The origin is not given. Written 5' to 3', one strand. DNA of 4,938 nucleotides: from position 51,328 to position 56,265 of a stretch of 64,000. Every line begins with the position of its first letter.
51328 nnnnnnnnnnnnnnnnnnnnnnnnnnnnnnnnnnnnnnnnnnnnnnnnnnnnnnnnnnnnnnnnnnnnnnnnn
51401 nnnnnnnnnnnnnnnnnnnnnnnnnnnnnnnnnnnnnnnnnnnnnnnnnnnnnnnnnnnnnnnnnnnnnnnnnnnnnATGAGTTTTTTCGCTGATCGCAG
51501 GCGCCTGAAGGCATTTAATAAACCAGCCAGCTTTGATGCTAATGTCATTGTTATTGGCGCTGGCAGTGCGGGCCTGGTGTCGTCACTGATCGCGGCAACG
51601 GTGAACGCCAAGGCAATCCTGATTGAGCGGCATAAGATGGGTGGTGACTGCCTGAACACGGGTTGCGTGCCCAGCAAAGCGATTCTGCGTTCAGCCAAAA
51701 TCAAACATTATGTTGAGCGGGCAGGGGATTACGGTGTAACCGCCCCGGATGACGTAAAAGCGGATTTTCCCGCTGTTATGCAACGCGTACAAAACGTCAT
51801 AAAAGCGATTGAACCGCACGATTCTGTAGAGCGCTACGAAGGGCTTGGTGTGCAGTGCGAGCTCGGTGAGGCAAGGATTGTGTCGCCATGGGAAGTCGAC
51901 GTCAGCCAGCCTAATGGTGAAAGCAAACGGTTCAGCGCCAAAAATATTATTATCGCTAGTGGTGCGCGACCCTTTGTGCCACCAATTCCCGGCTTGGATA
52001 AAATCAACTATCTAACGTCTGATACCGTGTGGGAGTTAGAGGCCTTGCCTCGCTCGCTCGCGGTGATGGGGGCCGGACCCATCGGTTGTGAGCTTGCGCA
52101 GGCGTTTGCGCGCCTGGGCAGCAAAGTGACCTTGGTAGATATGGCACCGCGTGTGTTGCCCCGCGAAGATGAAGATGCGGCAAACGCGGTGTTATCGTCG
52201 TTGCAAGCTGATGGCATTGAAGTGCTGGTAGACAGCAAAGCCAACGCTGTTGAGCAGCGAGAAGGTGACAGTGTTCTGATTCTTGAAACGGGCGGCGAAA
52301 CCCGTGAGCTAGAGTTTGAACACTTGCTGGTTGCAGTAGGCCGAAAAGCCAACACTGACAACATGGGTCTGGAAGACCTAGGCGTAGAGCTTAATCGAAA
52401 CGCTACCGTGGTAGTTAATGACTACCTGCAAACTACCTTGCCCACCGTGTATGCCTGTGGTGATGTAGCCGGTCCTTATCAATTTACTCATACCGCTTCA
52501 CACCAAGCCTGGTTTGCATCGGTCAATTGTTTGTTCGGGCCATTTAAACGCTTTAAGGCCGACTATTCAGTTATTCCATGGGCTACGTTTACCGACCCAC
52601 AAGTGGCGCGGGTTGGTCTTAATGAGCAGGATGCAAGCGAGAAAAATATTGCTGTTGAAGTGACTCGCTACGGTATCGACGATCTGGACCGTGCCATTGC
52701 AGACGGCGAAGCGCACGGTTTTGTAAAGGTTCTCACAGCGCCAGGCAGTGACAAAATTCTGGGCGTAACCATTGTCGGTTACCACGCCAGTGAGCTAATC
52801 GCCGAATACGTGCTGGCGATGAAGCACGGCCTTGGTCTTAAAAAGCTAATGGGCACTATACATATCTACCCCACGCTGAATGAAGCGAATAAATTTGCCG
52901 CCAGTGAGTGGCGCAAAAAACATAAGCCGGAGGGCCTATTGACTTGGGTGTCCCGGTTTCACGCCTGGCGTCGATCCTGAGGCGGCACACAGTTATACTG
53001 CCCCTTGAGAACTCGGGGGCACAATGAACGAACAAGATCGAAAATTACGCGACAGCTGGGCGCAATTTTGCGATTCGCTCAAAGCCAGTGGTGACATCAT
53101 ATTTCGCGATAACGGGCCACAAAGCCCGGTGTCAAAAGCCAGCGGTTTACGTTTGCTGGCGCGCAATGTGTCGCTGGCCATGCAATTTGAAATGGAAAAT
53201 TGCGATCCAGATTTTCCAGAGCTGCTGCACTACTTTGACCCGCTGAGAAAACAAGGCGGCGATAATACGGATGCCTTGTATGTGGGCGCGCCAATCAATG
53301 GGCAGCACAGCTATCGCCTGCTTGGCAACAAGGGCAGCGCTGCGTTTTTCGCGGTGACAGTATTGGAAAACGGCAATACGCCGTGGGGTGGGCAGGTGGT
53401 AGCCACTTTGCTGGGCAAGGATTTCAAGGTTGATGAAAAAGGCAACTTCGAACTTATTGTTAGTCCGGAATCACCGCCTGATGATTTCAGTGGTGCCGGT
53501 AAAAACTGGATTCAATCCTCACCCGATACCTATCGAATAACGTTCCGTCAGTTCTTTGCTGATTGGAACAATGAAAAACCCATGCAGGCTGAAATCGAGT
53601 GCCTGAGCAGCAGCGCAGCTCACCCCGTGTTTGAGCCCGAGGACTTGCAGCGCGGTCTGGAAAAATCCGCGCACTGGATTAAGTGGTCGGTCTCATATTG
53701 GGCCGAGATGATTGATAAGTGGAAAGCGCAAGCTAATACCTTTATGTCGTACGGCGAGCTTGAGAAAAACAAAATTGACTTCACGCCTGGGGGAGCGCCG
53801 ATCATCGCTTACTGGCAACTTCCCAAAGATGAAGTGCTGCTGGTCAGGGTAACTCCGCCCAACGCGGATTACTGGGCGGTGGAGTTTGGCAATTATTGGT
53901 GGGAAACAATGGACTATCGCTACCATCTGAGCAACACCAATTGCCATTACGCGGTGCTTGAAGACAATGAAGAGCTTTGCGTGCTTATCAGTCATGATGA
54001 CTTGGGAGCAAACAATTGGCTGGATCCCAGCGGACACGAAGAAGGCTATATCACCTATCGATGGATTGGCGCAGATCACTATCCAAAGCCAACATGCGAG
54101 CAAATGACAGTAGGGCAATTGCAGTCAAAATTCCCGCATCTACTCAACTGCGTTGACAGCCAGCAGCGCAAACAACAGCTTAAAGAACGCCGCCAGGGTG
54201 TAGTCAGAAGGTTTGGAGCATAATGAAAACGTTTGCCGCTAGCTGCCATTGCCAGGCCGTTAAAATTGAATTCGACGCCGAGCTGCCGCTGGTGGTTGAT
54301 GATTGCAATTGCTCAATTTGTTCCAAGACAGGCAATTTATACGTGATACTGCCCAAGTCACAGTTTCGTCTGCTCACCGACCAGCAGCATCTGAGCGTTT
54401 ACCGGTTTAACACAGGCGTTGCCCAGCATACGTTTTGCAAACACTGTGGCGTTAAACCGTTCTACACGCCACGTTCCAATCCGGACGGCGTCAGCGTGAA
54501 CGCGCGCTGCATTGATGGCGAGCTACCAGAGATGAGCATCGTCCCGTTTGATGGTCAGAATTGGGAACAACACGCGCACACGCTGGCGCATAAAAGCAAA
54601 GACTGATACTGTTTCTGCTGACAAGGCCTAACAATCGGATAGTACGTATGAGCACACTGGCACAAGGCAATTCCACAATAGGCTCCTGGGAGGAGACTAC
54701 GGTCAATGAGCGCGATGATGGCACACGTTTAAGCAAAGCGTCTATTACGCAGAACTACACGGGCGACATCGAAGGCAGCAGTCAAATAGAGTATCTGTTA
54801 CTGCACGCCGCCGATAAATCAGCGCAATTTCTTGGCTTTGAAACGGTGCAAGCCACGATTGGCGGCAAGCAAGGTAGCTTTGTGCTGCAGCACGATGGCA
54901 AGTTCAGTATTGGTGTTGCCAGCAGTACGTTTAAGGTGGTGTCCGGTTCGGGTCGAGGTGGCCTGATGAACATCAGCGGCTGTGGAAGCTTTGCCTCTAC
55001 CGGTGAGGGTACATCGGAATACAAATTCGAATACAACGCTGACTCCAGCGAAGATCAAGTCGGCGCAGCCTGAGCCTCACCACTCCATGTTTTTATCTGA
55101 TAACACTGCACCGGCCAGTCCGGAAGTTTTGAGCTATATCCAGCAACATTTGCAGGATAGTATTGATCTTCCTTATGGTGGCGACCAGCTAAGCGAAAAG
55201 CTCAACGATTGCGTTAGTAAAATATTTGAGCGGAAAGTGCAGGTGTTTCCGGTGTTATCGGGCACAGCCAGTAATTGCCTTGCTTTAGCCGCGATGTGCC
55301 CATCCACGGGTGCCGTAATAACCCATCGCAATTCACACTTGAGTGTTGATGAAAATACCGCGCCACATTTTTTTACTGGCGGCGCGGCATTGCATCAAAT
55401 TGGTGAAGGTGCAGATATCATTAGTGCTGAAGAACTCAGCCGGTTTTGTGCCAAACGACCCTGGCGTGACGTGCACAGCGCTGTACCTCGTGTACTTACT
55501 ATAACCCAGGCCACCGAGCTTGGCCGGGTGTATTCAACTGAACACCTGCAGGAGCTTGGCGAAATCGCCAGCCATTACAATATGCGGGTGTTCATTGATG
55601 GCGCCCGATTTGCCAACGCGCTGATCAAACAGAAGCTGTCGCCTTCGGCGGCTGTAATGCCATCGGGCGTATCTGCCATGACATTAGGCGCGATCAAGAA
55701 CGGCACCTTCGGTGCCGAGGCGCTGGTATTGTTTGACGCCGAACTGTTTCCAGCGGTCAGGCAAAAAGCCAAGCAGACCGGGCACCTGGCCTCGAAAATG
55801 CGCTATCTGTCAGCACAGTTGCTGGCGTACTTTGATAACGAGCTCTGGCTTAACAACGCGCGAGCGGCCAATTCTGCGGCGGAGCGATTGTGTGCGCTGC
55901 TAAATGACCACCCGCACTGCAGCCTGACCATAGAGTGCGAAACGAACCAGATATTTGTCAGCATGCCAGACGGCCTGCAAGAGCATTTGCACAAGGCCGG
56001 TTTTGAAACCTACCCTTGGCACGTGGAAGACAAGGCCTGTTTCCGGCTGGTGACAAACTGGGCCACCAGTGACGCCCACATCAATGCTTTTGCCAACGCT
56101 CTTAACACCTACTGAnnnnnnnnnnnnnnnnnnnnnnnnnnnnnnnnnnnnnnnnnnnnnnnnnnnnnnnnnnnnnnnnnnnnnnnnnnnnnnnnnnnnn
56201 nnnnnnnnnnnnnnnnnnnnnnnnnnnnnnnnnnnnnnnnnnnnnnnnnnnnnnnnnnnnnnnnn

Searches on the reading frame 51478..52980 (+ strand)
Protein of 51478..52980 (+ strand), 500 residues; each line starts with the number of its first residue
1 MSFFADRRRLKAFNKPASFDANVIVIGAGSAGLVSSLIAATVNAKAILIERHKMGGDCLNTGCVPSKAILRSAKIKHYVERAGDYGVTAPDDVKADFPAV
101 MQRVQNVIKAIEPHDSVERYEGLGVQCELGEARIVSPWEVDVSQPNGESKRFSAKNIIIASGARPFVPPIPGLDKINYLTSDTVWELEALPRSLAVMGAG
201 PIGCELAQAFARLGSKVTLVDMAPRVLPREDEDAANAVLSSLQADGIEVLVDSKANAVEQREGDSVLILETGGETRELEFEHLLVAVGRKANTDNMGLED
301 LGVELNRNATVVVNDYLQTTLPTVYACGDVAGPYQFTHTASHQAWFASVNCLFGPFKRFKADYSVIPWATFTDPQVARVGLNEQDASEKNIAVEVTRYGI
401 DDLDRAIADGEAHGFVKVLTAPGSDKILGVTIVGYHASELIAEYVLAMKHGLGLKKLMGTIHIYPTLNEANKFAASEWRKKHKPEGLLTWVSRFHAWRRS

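Call 55: search_protein_families(library=pfam, proteins=[window:51478-52980:+], max_evalue=0.001)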
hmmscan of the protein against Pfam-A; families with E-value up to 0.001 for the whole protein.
window:51478-52980:+ (500 aa): 15 families
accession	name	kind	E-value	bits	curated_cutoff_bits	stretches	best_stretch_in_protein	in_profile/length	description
PF07992.20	Pyr_redox_2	-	1.7e-65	221.7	26.1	1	22-344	2-291/291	Pyridine nucleotide-disulphide oxidoreductase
PF02852.28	Pyr_redox_dim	-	3.3e-31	108.2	25.3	1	366-472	1-107/110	Pyridine nucleotide-disulphide oxidoreductase, dimerisation domain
PF00070.33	Pyr_redox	-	2.1e-21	76.7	22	1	194-266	2-74/82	Pyridine nucleotide-disulphide oxidoreductase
PF13738.12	Pyr_redox_3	-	2e-10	40.9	30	1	149-328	120-305/305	Pyridine nucleotide-disulphide oxidoreductase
PF01134.28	GIDA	-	3.6e-10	39.9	22.1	1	22-88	1-65/391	Glucose inhibited division protein A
PF03486.20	HI0933_like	-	1.5e-09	38.1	50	0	22-56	2-36/244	HI0933-like protein Rossmann domain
PF01266.30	DAO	-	5.2e-06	26.7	27.9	0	23-55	2-35/353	FAD dependent oxidoreductase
PF13434.12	Lys_Orn_oxgnase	-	1e-05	25.3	21.3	1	138-243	132-242/339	L-lysine 6-monooxygenase/L-ornithine 5-monooxygenase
PF02737.24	3HCDH_N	-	3.2e-05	24.4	22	1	194-239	2-47/180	3-hydroxyacyl-CoA dehydrogenase, NAD binding domain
PF01262.27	AlaDh_PNT_C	-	8.8e-05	22.5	23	0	193-236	30-73/214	Alanine dehydrogenase/PNT, C-terminal domain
PF12831.13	FAD_oxidored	-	0.00015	21.6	27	0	23-56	2-35/416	FAD dependent oxidoreductase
PF13450.12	NAD_binding_8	-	0.00022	21.9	21.9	0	196-226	1-31/68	NAD(P)-binding Rossmann-like domain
PF01946.23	Thi4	-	0.00024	20.9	26.2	0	20-71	17-70/235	Thi4 family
PF03721.20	UDPG_MGDP_dh_N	-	0.00054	20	27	0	194-223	3-32/187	UDP-glucose/GDP-mannose dehydrogenase family, NAD binding domain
PF01494.25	FAD_binding_3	-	0.0007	19.3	22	0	21-53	2-34/349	FAD binding domain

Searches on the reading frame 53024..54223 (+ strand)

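Call 55: search_protein_families(library=pfam, proteins=[window:53024-54223:+], max_evalue=0.001)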
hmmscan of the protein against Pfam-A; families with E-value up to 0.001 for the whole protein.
window:53024-54223:+ (399 aa): 1 family
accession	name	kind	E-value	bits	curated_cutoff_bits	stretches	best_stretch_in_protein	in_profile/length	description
PF06742.16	DUF1214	-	2.7e-08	34.8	25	1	88-176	13-107/112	Protein of unknown function (DUF1214)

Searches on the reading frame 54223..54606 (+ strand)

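Call 55: search_protein_families(library=pfam, proteins=[window:54223-54606:+], max_evalue=0.001)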
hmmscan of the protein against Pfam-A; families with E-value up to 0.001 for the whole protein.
window:54223-54606:+ (127 aa): 1 family
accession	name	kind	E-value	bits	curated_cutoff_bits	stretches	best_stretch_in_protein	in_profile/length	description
PF04828.22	GFA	-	1.7e-14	54.3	24.3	1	4-99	2-101/115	Glutathione-dependent formaldehyde-activating enzyme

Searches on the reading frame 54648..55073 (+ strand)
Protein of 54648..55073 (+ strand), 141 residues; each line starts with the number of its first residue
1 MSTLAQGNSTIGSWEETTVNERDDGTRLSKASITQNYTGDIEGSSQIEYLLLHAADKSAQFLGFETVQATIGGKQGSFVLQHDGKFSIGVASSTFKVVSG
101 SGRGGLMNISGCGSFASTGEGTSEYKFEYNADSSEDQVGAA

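Call 55: search_protein_families(library=pfam, proteins=[window:54648-55073:+], max_evalue=0.001)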
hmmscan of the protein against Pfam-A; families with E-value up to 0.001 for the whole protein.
window:54648-55073:+ (141 aa): 1 family
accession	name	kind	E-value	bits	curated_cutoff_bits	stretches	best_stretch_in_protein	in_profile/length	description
PF11528.13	DUF3224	-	1.7e-37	128.5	25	1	6-129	2-126/126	Protein of unknown function (DUF3224)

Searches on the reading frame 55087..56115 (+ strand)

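Call 55: search_protein_families(library=pfam, proteins=[window:55087-56115:+], max_evalue=0.001)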
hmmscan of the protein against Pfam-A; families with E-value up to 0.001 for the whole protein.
window:55087-56115:+ (342 aa): 2 families
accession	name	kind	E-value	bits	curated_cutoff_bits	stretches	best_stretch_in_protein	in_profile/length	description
PF01212.27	Beta_elim_lyase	-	6.2e-36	124.6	27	1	2-291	2-283/288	Beta-eliminating lyase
PF01276.26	OKR_DC_1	-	0.00083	18.6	27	0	41-178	73-210/417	Orn/Lys/Arg decarboxylase, major domain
